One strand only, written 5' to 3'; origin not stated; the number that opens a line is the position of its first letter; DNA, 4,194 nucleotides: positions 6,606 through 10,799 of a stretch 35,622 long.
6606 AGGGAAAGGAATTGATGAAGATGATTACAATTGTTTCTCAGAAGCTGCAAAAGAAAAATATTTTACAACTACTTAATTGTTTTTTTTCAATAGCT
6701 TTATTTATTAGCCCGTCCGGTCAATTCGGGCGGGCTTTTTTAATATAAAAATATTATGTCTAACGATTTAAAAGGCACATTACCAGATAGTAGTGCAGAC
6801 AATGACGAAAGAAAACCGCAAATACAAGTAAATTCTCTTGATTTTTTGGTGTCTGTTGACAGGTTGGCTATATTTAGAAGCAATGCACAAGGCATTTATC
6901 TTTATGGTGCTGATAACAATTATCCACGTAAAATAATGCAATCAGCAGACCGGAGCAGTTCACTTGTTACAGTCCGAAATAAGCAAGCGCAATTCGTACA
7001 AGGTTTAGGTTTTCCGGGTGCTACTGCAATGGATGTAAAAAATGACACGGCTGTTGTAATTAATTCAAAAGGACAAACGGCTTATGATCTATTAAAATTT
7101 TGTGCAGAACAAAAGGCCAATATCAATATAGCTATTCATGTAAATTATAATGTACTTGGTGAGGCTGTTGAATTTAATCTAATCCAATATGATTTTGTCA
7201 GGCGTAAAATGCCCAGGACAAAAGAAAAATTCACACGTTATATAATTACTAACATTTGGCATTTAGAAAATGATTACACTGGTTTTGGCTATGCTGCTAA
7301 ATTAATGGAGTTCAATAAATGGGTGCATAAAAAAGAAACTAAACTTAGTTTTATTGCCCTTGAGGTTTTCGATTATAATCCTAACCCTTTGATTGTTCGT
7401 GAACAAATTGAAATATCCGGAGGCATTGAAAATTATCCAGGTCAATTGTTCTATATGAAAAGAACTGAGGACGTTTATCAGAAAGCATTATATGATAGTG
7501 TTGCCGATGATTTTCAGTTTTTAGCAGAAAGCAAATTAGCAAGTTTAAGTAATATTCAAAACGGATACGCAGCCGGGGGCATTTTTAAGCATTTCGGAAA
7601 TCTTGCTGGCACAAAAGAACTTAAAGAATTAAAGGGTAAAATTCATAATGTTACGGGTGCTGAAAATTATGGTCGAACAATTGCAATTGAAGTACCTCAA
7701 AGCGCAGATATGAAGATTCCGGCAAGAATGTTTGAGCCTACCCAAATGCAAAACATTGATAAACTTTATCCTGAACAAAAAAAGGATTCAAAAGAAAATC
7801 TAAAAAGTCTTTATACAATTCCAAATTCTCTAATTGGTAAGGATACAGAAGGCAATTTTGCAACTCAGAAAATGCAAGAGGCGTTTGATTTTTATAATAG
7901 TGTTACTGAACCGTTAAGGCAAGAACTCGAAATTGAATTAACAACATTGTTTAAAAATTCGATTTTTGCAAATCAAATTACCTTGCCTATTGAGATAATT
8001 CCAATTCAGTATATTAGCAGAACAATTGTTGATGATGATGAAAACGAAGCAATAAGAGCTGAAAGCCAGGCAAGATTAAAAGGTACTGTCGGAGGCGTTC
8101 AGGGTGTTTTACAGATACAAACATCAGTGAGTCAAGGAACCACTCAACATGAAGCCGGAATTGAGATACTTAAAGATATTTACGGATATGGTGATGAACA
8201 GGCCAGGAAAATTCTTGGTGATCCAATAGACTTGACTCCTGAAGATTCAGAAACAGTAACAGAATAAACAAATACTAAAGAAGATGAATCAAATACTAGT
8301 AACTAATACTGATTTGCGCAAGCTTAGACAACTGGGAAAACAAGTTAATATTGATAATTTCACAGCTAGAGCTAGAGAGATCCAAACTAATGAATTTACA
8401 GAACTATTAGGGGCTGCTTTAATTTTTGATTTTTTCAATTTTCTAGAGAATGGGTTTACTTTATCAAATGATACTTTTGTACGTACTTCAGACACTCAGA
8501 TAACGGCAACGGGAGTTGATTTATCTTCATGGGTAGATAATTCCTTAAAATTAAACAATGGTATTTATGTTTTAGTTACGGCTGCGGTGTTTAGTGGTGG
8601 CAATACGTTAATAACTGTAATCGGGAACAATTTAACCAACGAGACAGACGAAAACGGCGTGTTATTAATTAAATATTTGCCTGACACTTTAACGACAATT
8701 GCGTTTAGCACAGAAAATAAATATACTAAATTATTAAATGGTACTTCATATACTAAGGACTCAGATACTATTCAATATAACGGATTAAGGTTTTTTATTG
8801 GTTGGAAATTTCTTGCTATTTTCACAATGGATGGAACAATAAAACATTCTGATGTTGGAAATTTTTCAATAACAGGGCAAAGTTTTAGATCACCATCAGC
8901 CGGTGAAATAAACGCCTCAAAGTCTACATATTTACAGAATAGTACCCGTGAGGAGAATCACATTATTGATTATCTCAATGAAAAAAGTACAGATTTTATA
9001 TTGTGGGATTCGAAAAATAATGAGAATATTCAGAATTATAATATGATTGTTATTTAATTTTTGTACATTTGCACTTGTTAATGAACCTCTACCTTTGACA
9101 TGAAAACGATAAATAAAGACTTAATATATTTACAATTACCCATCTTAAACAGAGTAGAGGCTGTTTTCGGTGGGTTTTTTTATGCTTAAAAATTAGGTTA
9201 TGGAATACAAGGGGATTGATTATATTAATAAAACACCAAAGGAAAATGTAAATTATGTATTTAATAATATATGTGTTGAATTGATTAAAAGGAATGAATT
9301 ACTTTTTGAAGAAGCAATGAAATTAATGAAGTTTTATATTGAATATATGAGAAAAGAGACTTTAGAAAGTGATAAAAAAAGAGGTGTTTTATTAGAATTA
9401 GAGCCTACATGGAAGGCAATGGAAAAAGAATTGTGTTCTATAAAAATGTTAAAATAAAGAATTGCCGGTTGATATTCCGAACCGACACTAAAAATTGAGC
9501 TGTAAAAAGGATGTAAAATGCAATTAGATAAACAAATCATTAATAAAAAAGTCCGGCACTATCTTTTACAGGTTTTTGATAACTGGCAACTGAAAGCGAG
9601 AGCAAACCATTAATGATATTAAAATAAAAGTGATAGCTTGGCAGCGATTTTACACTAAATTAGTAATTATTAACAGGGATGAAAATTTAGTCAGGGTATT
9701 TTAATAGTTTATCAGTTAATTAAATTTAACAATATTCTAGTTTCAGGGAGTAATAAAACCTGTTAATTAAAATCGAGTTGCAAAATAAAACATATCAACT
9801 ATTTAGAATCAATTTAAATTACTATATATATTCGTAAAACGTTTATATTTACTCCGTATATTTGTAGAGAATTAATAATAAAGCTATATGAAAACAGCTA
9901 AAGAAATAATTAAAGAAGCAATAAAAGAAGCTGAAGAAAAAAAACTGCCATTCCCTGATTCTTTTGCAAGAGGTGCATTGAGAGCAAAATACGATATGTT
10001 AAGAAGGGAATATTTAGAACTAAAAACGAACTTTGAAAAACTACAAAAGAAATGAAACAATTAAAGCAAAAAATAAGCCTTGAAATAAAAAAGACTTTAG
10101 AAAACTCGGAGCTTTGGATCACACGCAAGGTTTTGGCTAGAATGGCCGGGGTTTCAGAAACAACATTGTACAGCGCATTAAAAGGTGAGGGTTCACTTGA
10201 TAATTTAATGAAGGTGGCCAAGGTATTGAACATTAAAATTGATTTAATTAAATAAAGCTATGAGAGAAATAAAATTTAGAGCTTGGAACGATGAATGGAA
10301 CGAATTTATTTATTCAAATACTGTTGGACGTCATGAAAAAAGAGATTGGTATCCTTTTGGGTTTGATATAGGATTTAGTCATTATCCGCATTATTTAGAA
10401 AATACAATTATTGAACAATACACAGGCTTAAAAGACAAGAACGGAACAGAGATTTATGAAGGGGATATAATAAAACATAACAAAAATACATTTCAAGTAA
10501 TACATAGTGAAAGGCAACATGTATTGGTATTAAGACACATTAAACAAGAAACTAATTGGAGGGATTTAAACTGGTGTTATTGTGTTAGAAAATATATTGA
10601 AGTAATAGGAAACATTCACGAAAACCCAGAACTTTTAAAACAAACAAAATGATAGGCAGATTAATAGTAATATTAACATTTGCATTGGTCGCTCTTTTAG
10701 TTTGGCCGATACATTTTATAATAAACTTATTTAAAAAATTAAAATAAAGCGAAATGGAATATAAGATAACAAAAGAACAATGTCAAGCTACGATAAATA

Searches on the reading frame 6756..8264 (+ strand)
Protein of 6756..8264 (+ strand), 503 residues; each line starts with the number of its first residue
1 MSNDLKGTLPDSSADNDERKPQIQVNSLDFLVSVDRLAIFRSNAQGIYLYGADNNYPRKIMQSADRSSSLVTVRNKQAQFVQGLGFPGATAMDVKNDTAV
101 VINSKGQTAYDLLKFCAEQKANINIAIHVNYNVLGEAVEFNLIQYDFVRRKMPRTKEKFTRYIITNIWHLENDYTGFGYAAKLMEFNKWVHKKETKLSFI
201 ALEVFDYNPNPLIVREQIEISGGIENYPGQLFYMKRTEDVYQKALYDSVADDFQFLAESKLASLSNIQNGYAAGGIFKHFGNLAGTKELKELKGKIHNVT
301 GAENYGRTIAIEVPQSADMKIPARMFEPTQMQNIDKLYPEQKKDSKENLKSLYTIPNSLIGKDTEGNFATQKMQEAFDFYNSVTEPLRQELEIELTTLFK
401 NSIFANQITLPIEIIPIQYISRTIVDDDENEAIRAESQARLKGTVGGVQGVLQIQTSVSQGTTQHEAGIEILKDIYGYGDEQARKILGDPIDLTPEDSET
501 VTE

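Call 30: search_protein_families(library=phrogs, proteins=[window:6756-8264:+], max_evalue=0.0001)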
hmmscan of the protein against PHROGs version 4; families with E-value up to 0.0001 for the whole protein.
window:6756-8264:+ (503 aa): 2 families
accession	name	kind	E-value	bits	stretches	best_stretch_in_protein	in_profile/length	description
phrog_11226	-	head and packaging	7.9e-34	118.3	1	45-421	22-381/388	portal protein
phrog_12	-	head and packaging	4.2e-05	23.7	1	241-399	218-366/646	portal protein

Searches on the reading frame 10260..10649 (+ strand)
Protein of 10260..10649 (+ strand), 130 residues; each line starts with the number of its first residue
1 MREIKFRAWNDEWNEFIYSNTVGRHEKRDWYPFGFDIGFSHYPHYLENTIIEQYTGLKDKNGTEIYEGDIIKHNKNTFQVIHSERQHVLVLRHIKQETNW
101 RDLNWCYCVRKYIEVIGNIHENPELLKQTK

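Call 31: search_protein_families(library=phrogs, proteins=[window:10260-10649:+], max_evalue=0.0001)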
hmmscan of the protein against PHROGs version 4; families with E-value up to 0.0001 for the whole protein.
window:10260-10649:+ (130 aa): 4 families
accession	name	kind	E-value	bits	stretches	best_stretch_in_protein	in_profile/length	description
phrog_98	-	unknown function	1.3e-34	120.6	1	1-129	25-153/208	-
phrog_8684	-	unknown function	1.6e-14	55.2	1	1-129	2-163/164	-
phrog_9246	-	unknown function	2.6e-06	28.6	1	5-79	4-81/82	-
phrog_24347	-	unknown function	1.7e-05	25.2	1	47-127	168-242/245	-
